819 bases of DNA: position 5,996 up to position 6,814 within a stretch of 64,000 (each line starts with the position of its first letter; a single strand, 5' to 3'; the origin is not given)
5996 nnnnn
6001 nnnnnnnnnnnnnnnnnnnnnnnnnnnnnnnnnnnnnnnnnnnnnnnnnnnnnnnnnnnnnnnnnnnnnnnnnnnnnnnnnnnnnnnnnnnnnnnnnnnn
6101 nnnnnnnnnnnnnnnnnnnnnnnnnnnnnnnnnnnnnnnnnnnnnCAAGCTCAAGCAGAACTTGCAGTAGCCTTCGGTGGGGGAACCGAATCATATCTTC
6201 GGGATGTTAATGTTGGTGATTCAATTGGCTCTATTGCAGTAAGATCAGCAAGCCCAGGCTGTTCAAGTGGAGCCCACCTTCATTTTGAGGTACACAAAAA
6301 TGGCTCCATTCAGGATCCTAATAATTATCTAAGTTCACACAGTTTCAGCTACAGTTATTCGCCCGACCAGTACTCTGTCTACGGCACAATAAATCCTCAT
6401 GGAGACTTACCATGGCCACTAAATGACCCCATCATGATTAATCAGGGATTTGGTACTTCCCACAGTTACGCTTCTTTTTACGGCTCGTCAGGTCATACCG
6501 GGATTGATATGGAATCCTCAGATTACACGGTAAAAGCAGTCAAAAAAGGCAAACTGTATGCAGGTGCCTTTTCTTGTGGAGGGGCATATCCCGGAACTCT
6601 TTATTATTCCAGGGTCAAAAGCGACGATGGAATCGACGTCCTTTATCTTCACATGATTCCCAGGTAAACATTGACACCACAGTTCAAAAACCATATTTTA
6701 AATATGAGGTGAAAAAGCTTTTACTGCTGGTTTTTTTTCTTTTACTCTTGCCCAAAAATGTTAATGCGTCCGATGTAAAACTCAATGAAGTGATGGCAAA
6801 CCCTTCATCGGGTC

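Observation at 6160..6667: Apparent circular permutation of the M23 peptidase domain in the FtsEX-associated coiled-coil hydrolase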

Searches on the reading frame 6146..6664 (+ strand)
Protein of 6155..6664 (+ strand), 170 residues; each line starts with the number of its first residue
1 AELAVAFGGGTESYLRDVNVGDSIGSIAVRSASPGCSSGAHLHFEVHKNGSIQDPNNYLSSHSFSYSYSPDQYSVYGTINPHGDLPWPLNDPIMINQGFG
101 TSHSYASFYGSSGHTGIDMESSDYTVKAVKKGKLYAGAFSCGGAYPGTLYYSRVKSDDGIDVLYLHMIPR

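Call 7: find_homologous_proteins(query=window:6155-6664:+, max_evalue=0.001)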
Query seq(170 aa) (170 aa): 12 proteins with E <= 0.001 among 50 candidates.
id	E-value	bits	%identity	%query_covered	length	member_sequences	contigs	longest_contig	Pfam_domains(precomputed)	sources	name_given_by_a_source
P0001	3.0e-60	221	64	99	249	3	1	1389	PF01551.30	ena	-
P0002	2.6e-58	215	64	92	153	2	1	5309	PF01551.30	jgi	-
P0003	1.1e-56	210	61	91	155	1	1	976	PF01551.30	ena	-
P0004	1.2e-49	187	60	95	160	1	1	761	PF01551.30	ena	-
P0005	5.4e-47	178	61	76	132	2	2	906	-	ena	-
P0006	2.8e-30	124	45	88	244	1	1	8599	PF01551.30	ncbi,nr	ncbi:MAG: peptidoglycan DD-metalloendopeptidase family protein, partial [bacterium]|nr:peptidoglycan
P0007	1.6e-28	118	44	96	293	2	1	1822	PF01551.30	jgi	-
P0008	2.6e-24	104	60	51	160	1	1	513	-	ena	-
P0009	4.7e-24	103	42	96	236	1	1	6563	PF01551.30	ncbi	-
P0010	1.1e-22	99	56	52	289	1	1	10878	-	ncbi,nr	ncbi:hypothetical protein HYT60_00995, partial [Candidatus Woesebacteria bacterium]|nr:hypothetical 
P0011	1.8e-15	75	71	34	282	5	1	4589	PF01551.30,PF24568.2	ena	-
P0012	1.2e-11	63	49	50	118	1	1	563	-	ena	-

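Call 10: search_protein_families(library=pfam, proteins=[P0007, P0009, P0006], max_evalue=10)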
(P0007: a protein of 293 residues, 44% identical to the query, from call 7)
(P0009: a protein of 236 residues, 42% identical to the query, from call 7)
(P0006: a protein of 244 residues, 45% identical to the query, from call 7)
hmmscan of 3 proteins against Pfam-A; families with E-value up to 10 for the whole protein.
P0007 (293 aa): 5 families
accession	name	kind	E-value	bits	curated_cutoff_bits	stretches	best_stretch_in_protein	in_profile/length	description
PF01551.29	Peptidase_M23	-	1.6e-08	35.1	28.7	2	239-291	2-52/96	Peptidase family M23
PF24568.1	CC_PcsB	-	0.0057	16.9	27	1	9-75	4-70/75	Peptidoglycan hydrolase PcsB, coiled-coil domain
PF05859.17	Mis12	-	0.024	14.8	25.7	1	56-135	105-190/231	Mis12 protein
PF03961.19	FapA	-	0.14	12.2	31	1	64-146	152-234/272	Flagellar Assembly Protein A beta solenoid domain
PF08657.15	DASH_Spc34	-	0.67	10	26.7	1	60-135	210-275/280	DASH complex subunit Spc34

P0009 (236 aa): 2 families
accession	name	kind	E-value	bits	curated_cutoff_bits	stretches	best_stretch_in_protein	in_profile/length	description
PF01551.29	Peptidase_M23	-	2.2e-09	37.8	28.7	2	88-125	61-96/96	Peptidase family M23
PF07889.17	DUF1664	-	2.7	8.5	34.6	1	15-81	48-113/124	Protein of unknown function (DUF1664)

P0006 (244 aa): 5 families
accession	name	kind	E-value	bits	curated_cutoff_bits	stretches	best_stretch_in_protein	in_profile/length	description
PF01551.29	Peptidase_M23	-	4.2e-17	62.6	28.7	2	86-133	52-96/96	Peptidase family M23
PF05010.19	TACC_C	-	0.0018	18.5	29.9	1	6-76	71-141/201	Transforming acidic coiled-coil-containing protein (TACC), C-terminal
PF02321.23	OEP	-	0.0077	16.5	22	1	7-90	104-183/187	Outer membrane efflux protein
PF06120.16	Phage_HK97_TLTM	-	0.01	15.6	24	1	13-58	77-122/295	Tail length tape measure protein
PF12128.14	DUF3584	-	2.1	6.1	31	1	8-98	595-685/1191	Protein of unknown function (DUF3584)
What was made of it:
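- The old N-terminal segment alone does not reach Pfam reporting (call 10, protein 2).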

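Call 14: find_homologous_proteins(query=A2, max_evalue=0.001)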
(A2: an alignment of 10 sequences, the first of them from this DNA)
Query A2 (10 sequences) (170 aa, profile of the alignment): 2645 proteins with E <= 0.001 among 8000 candidates; the best 120 are listed.
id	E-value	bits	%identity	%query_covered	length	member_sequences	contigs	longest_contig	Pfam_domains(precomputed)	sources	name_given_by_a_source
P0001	3.6e-75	269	64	99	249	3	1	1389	PF01551.30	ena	-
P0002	5.4e-71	256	64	92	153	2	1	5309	PF01551.30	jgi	-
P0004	1.7e-69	251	60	95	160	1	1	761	PF01551.30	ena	-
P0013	3.2e-67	243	61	99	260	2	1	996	PF01551.30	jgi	jgi:hypothetical protein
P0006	8.7e-67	242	45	88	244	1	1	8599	PF01551.30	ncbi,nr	ncbi:MAG: peptidoglycan DD-metalloendopeptidase family protein, partial [bacterium]|nr:peptidoglycan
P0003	1.1e-65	238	61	91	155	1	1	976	PF01551.30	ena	-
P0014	2.7e-64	234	56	90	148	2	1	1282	PF01551.30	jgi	-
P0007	5.4e-62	226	44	96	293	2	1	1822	PF01551.30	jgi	-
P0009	3.7e-61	224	42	96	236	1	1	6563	PF01551.30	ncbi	-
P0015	1.5e-59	218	46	96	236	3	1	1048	PF01551.30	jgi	jgi:hypothetical protein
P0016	5.9e-58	213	46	96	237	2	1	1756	PF01551.30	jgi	jgi:murein DD-endopeptidase MepM/ murein hydrolase activator NlpD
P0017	8.6e-58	213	43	96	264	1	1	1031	PF01551.30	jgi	jgi:hypothetical protein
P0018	6.3e-57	210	47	76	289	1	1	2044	PF01551.30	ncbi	ncbi:coiled-coil domain-containing protein, partial [Patescibacteria group bacterium]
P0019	9.4e-57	209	48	96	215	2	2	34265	PF01551.30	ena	-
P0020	1.3e-56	209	46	88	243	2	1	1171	PF01551.30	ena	-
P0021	1.4e-56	209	45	96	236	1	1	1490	PF01551.30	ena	-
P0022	1.9e-56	208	46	84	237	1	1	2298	PF01551.30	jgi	jgi:murein DD-endopeptidase MepM/ murein hydrolase activator NlpD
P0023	2.0e-56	208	44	96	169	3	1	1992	PF01551.30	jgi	jgi:murein DD-endopeptidase MepM/ murein hydrolase activator NlpD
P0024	2.3e-55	205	40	96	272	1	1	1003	PF01551.30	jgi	jgi:hypothetical protein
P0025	4.2e-55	204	45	96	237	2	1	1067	PF01551.30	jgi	jgi:hypothetical protein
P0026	1.3e-54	202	42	96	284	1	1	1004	PF01551.30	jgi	jgi:hypothetical protein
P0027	1.3e-54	202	43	96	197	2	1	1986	PF01551.30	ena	-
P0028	3.6e-54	201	43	78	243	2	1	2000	PF01551.30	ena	-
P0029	5.7e-54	200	42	96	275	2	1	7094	PF01551.30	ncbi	ncbi:MAG: hypothetical protein WAU07_04990, partial [Microgenomates group bacterium]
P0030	1.1e-53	199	40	96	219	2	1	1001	PF01551.30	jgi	jgi:murein DD-endopeptidase MepM/ murein hydrolase activator NlpD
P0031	3.7e-53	198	42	96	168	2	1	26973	PF01551.30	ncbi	-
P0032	6.8e-53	197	42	94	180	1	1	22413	PF01551.30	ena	-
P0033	2.0e-52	195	45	96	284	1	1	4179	PF01551.30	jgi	jgi:septal ring factor EnvC (AmiA/AmiB activator)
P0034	6.1e-52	194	40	96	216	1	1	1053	PF01551.30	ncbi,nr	ncbi:MAG: hypothetical protein U0946_03595, partial [Patescibacteria group bacterium]|nr:hypothetica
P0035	1.8e-51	192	40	96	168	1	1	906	PF01551.30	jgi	-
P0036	2.6e-51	192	39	96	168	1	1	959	PF01551.30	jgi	jgi:murein DD-endopeptidase MepM/ murein hydrolase activator NlpD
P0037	5.1e-51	191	40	96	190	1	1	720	PF01551.30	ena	-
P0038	5.4e-51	191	40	96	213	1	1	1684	PF01551.30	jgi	jgi:murein DD-endopeptidase MepM/ murein hydrolase activator NlpD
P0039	7.8e-51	190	42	96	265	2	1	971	PF01551.30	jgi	jgi:hypothetical protein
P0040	1.2e-50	189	46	96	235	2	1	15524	PF01551.30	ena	-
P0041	1.9e-50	189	40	96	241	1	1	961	PF01551.30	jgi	jgi:hypothetical protein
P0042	2.6e-50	188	36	96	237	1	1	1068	PF01551.30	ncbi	-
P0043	3.1e-50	188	42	88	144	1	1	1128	PF01551.30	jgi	-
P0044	9.4e-49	183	40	96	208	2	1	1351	PF01551.30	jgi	-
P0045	1.1e-46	176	41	99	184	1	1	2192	PF01551.30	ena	-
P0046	4.9e-42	161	38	79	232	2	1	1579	PF01551.30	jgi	-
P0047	1.1e-41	160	37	96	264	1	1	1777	PF01551.30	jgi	-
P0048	1.4e-41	160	37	79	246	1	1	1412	PF01551.30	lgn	-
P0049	1.8e-41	160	39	85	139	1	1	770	PF01551.30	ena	-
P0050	3.0e-41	159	41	96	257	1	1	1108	PF01551.30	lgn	-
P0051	8.3e-41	157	38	96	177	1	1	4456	PF01551.30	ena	-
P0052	4.8e-40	155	38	96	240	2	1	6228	PF01551.30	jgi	-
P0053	6.2e-40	155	42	77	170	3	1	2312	PF01551.30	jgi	-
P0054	2.5e-38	149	34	79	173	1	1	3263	PF01551.30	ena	-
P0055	9.7e-38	147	40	79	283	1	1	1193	PF01551.30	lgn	-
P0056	1.1e-37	147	34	96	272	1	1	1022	PF01551.30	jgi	jgi:hypothetical protein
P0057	1.4e-37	147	39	79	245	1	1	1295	PF01551.30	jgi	jgi:septal ring factor EnvC (AmiA/AmiB activator)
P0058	2.1e-37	146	36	96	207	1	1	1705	PF01551.30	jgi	-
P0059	2.3e-37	146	35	96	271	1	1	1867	PF01551.30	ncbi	-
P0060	3.4e-37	146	36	96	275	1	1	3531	PF01551.30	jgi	jgi:hypothetical protein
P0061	5.7e-37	145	36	88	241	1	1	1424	PF01551.30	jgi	jgi:hypothetical protein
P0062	6.6e-37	145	38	94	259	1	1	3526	PF01551.30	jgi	jgi:hypothetical protein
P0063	1.9e-36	143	35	88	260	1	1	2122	PF01551.30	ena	-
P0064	2.7e-36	143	36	96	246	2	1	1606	PF01551.30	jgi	jgi:hypothetical protein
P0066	1.4e-35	140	35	88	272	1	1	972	PF01551.30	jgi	jgi:hypothetical protein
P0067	4.2e-35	139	34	88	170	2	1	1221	PF01551.30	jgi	jgi:murein DD-endopeptidase MepM/ murein hydrolase activator NlpD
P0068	4.4e-35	139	34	96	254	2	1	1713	PF01551.30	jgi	-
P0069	6.1e-35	138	39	91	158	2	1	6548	PF01551.30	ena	-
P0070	8.6e-35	138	33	96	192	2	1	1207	PF01551.30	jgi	jgi:murein DD-endopeptidase MepM/ murein hydrolase activator NlpD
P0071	5.1e-33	132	34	86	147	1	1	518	PF01551.30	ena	-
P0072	1.1e-32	131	33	89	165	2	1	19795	PF01551.30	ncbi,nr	ncbi:MAG: putative peptidase [Microgenomates bacterium OLB23]|nr:MAG: putative peptidase [Microgenom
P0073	4.1e-29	119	32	92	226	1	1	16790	PF01551.30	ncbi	-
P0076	5.1e-18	83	45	26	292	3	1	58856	PF25984.1,PF01551.30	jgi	-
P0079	1.8e-14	72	41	43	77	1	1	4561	PF01551.30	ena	-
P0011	6.8e-14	70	71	34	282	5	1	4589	PF01551.30,PF24568.2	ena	-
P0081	3.0e-13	68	48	25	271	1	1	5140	PF01551.30,PF24568.2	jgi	-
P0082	4.1e-13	67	34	54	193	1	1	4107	PF01551.30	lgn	-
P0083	1.2e-12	66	30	74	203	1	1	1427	PF01551.30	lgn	-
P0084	1.9e-12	65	48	26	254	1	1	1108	PF01551.30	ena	-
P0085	2.2e-12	65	46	26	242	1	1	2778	PF01551.30,PF10135.15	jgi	jgi:murein DD-endopeptidase MepM/ murein hydrolase activator NlpD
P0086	3.4e-12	64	30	74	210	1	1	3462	PF01551.30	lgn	-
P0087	4.6e-12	64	35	54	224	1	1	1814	PF01551.30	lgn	-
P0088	4.8e-12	64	52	26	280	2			PF01551.30,PF07501.18,PF01476.27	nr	nr:M23 family metallopeptidase [Thalassobacillus pellis]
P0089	6.0e-12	64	46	29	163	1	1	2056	PF01551.30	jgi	jgi:murein DD-endopeptidase MepM/ murein hydrolase activator NlpD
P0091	2.6e-11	61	35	32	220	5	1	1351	PF01551.30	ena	-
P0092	2.6e-11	61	41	25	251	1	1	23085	PF01551.30,PF10135.15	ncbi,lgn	-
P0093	2.7e-11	61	49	25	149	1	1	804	PF01551.30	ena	-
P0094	3.2e-11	61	43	26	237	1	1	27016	PF01551.30,PF10135.15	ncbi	-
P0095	3.6e-11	61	31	70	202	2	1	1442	PF01551.30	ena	-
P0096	4.9e-11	61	41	26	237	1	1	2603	PF01551.30,PF10135.15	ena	-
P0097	5.9e-11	60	43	30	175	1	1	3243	PF01551.30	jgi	jgi:murein DD-endopeptidase MepM/ murein hydrolase activator NlpD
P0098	7.0e-11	60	39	31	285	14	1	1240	PF01551.30,PF24568.2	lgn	-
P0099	7.0e-11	60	46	26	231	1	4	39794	PF01551.30,PF10135.15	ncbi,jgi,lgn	ncbi:MAG: peptidoglycan DD-metalloendopeptidase family protein [Desulfobacteraceae bacterium]|jgi:mu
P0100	9.0e-11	60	41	27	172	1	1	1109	PF01551.30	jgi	jgi:murein DD-endopeptidase MepM/ murein hydrolase activator NlpD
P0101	1.3e-10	59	39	31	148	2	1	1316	PF01551.30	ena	-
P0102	1.3e-10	59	43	26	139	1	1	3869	PF01551.30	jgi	jgi:murein DD-endopeptidase MepM/ murein hydrolase activator NlpD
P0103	1.6e-10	59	52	25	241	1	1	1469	PF01551.30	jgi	jgi:murein DD-endopeptidase MepM/ murein hydrolase activator NlpD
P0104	1.7e-10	59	43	21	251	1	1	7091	PF01551.30,PF10135.15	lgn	-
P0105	1.8e-10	59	48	24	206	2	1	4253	PF01551.30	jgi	jgi:murein DD-endopeptidase MepM/ murein hydrolase activator NlpD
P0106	2.1e-10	59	46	21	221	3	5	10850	PF01551.30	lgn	-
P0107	2.2e-10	59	42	21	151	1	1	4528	PF01551.30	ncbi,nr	ncbi:MAG: M23 family metallopeptidase, partial [Bacteroidales bacterium]|nr:M23 family metallopeptid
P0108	2.2e-10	58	34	65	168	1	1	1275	PF01551.30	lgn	-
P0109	2.4e-10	58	46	26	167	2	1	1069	PF01551.30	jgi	jgi:murein DD-endopeptidase MepM/ murein hydrolase activator NlpD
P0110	2.5e-10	58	41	26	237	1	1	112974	PF01551.30,PF10135.15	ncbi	-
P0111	2.7e-10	58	47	19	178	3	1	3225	PF01551.30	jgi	jgi:murein DD-endopeptidase MepM/ murein hydrolase activator NlpD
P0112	2.7e-10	58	46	26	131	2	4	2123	PF01551.30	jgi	jgi:murein DD-endopeptidase MepM/ murein hydrolase activator NlpD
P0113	2.8e-10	58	45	24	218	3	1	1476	PF01551.30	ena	-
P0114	3.2e-10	58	42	24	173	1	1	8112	PF01551.30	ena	-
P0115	3.3e-10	58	43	25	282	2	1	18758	PF01551.30,PF23446.2,PF01476.27,PF23473.2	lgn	-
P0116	3.6e-10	58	42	25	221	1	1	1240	PF01551.30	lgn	-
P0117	3.7e-10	58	48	24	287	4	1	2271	PF01551.30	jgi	jgi:murein DD-endopeptidase MepM/ murein hydrolase activator NlpD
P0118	3.7e-10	58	39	26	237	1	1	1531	PF01551.30,PF10135.15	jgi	jgi:murein DD-endopeptidase MepM/ murein hydrolase activator NlpD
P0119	4.1e-10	58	40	28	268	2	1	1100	PF01551.30,PF24568.2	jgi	jgi:murein DD-endopeptidase MepM/ murein hydrolase activator NlpD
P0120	5.4e-10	57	35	51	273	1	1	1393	PF01551.30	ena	-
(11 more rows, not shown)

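Call 15: find_related_loci(query=A2, collection=genome_contigs, flank=5000)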
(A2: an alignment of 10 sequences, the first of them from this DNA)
Query A2 (170 aa) in genome_contigs; peptide patterns used: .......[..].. (x = any residue, [..] = any of these).
59 stretches matched a pattern; 45 encode a relative of the query (tblastn E <= 1e-3); 45 distinct loci.
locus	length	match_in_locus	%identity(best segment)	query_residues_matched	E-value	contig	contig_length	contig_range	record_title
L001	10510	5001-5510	94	1-170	9e-104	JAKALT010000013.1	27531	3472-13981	MAG: bacterium isolate WY5.bin133 NODE_2577_length_27531_cov_1.987119, whole genome shotgun sequence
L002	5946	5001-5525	71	1-170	1e-84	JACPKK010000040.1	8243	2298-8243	MAG: Candidatus Curtissbacteria bacterium isolate NC_groundwater_492_Ag_S-0.1um_45_10 S35_SO-1_scaffold_343418, whole ge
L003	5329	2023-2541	63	1-169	1e-73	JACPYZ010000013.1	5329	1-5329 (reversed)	MAG: Candidatus Curtissbacteria bacterium isolate NC_groundwater_876_Pr1_S2p5_40_11 Montesol18_S2p5_coassembly_scaffold_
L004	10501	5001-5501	64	1-169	3e-70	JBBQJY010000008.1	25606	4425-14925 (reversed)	MAG: Candidatus Curtissbacteria bacterium isolate Co_metawrap_659 Cmw_659_k141_12626034_length_25606_cov_8.0000, whole g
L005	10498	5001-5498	64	1-169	1e-69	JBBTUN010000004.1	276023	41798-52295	MAG: Patescibacteria group bacterium isolate H41-bin134_1 H41_bin134_1_000000000004, whole genome shotgun sequence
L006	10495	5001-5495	64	1-168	2e-67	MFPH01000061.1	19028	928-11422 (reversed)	MAG: Candidatus Levybacteria bacterium RIFCSPLOWO2_12_FULL_37_14 rifcsplowo2_12_scaffold_6988, whole genome shotgun sequ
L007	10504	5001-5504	61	1-170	2e-66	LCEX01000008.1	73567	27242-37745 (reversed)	MAG: Candidatus Gottesmanbacteria bacterium GW2011_GWC1_43_10 UV55_C0008, whole genome shotgun sequence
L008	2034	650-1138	61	6-170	3e-67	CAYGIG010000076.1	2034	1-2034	MAG TPA_asm: uncultured Gammaproteobacteria bacterium isolate ERP113451_co3_276 genome assembly, contig: NODE_83494_leng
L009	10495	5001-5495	60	1-168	2e-64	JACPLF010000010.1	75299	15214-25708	MAG: Candidatus Levyibacteriota bacterium isolate NC_groundwater_514_Ag_S-0.1um_37_12 S35_SO-1_scaffold_572035, whole ge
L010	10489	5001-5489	56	6-170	1e-62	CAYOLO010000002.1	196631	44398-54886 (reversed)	MAG TPA_asm: uncultured Gammaproteobacteria bacterium isolate binchicken_co16_225 genome assembly, contig: NODE_75_lengt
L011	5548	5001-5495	59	1-168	2e-61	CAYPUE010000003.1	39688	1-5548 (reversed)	MAG TPA_asm: uncultured Gammaproteobacteria bacterium isolate SRP269290_co2_354 genome assembly, contig: NODE_833_length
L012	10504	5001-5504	60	1-170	2e-60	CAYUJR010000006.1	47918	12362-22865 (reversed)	MAG TPA_asm: uncultured Gammaproteobacteria bacterium isolate SRP090828_co2_75 genome assembly, contig: NODE_264_length_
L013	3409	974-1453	55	7-169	4e-53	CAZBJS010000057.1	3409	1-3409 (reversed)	MAG TPA_asm: uncultured Gammaproteobacteria bacterium isolate SRP269290_co3_500 genome assembly, contig: NODE_46130_leng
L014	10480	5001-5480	48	4-167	6e-42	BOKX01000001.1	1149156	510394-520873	Patescibacteria group bacterium BroJett032 DNA, sequence1, whole genome shotgun sequence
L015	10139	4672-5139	46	5-169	1e-40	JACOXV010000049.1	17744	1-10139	MAG: Candidatus Levyibacteriota bacterium isolate NC_groundwater_162_Ag_S-0.1um_38_10 S4_GD2017_2_S1_scaffold_2002, whol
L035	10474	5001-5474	39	4-168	4e-24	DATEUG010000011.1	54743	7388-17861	MAG TPA_asm: Patescibacteria group bacterium isolate SMAG_U8335 k141_1031250, whole genome shotgun sequence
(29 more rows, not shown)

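Call 26: predict_structure(alignment_id=A3)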
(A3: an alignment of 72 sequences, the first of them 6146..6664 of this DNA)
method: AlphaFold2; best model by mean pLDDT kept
length: 173 residues; sequences in the alignment: 72
mean_pLDDT: 90.7   pTM: 0.87
mean pLDDT of the five models: 90.7, 90.4, 89.6, 89.2, 88.5
residues with pLDDT >= 90: 123; 70-90: 37; 50-70: 13; < 50: 0
segments of 3 or more residues with pLDDT < 50: none
pLDDT, mean of each block of 10 residues (from residue 1): 75 91 98 81 94 96 98 91 97 97 71 78 97 98 87 96 97 95
secondary structure, 60 per line:
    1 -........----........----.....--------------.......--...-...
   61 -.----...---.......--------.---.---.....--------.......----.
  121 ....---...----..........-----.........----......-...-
elements in order: H2-9 E14-21 E26-30 E45-51 E54-56 E67-69 H73-79 E96-100 H109-115 E120-124 E128-130 E135-144 E150-158 E163-168 E170-172
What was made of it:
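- On Peptidase M23 (LytM/lysostaphin type; Pfam PF01551): The AlphaFold2 model is confident (pLDDT 90.7, call 26).
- AlphaFold2 with 72 sequences gives pLDDT 90.7 and pTM 0.87, one compact domain (call 26).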

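Call 29: fold_search(model_id=the predicted structure, library=pdb)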
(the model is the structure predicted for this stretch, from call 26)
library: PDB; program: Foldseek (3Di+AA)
matches with E <= 10: 216; with E <= 0.001: 0
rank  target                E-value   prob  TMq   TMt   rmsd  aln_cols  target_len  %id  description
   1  5iri_A                1.3e+00  0.10  0.14  0.21   4.9        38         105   10  Structure of the mouse SAD-B AIS-KA1 fragment (released 2016-06-15)
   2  4jci_B                1.4e+00  0.01  0.14  0.09  16.1       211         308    9  Crystal structure of csal_2705, a putative hydroxyproline epimerase from CHROMOHALOBACTER SALEXIGENS (TARGET EFI-50648 (released 2013-03-13)
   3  3e4o_A                1.5e+00  0.02  0.17  0.12  19.6       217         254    9  Crystal structure of succinate bound state DctB (released 2008-10-21)
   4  3osv_B                1.5e+00  0.02  0.14  0.16  15.9       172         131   10  The crytsal structure of FLGD from P. Aeruginosa (released 2011-05-04)
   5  2q78_A                1.6e+00  0.02  0.13  0.15   7.2        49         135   16  Crystal structure of a thioesterase-like protein (tm0581) from thermotoga maritima msb8 at 2.20 A resolution (released 2007-06-19)
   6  3fg8_C                1.8e+00  0.13  0.14  0.22   3.9        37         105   11  Crystal structure of PAS domain of RHA05790 (released 2009-01-20)
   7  2ewv                  1.8e+00  0.04  0.12  0.07   4.0        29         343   14  Crystal Structure of the Pilus Retraction Motor PilT and Bound ADP (released 2006-11-21)
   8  3e29_A                2.0e+00  0.02  0.12  0.15   6.1        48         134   23  X-Ray structure of the protein Q7WE92_BORBR from thioesterase superfamily. Northeast Structural Genomics Consortium Ta (released 2008-09-30)
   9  2w27_A                2.3e+00  0.15  0.17  0.08   3.0        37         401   11  CRYSTAL STRUCTURE OF THE BACILLUS SUBTILIS YKUI PROTEIN, WITH AN EAL DOMAIN, IN COMPLEX WITH SUBSTRATE C-DI-GMP AND CA (released 2009-02-24)
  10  2bas_A                2.3e+00  0.15  0.16  0.07   2.7        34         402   12  Crystal Structure of the Bacillus subtilis YkuI Protein, with an EAL Domain. (released 2005-11-29)
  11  6rcx_A                2.3e+00  0.07  0.14  0.12   4.9        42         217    7  Mycobacterial 4'-phosphopantetheinyl transferase PptAb in complex with the ACP domain of PpsC. (released 2020-04-15)
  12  3fg8_A                2.3e+00  0.06  0.13  0.19   4.5        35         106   11  Crystal structure of PAS domain of RHA05790 (released 2009-01-20)
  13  2wql_A                2.3e+00  0.03  0.10  0.11   9.8        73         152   11  CRYSTAL STRUCTURE OF THE MAJOR CARROT ALLERGEN DAU C 1 (released 2009-09-01)
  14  5wi2_B                2.5e+00  0.08  0.14  0.24   3.6        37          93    8  Crystal structure of the KA1 domain from human Chk1 (released 2017-10-04)
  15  1ous_D                2.5e+00  0.03  0.20  0.27  12.9       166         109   10  Lecb (PA-LII) calcium-free (released 2003-09-09)
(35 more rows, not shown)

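Call 40: fold_search(model_id=the predicted structure, library=viral)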
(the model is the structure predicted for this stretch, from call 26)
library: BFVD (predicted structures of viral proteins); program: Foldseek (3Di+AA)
matches with E <= 10: 236; with E <= 0.001: 0
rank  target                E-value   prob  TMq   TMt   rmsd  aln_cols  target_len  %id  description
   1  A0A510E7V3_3          4.1e-03  0.99  0.40  0.07   7.8       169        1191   14  (no name in the UniProt tables at hand)
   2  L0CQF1                7.2e-03  0.85  0.31  0.08  10.4       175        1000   12  Internal virion protein [Synechococcus phage P60]
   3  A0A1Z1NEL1            4.2e-01  0.06  0.18  0.15  12.2       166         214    8  Membrane protein De8 [Common bottlenose dolphin gammaherpesvirus 1 strain Sarasota]
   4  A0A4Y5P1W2            4.9e-01  0.02  0.11  0.05  17.5       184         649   10  Receptor binding protein [Pantoea phage vB_PagS_AAS21]
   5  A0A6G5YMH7            5.8e-01  0.06  0.20  0.13  11.8       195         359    8  (no name in the UniProt tables at hand)
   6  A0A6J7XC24            6.5e-01  0.02  0.13  0.12  12.7       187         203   13  Uncharacterized protein [uncultured Caudovirales phage]
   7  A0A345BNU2            7.3e-01  0.02  0.14  0.05  31.5       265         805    7  (no name in the UniProt tables at hand)
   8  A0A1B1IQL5            8.1e-01  0.02  0.14  0.12  16.7       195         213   11  (no name in the UniProt tables at hand)
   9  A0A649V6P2            8.6e-01  0.02  0.15  0.17  16.2       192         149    6  Uncharacterized protein [Gordonia phage Avazak]
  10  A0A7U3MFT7            9.6e-01  0.05  0.18  0.10  12.7       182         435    8  (no name in the UniProt tables at hand)
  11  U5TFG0                9.6e-01  0.04  0.21  0.11  20.4       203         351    8  CPXV219 protein [Cowpox virus]
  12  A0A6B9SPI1            1.1e+00  0.01  0.14  0.10  22.1       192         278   11  (no name in the UniProt tables at hand)
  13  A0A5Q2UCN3            1.1e+00  0.01  0.12  0.04  19.9       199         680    9  (no name in the UniProt tables at hand)
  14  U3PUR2                1.3e+00  0.03  0.11  0.02  13.1        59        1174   19  (no name in the UniProt tables at hand)
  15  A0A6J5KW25            1.4e+00  0.05  0.19  0.11  11.2       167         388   10  Uncharacterized protein [uncultured Caudovirales phage]
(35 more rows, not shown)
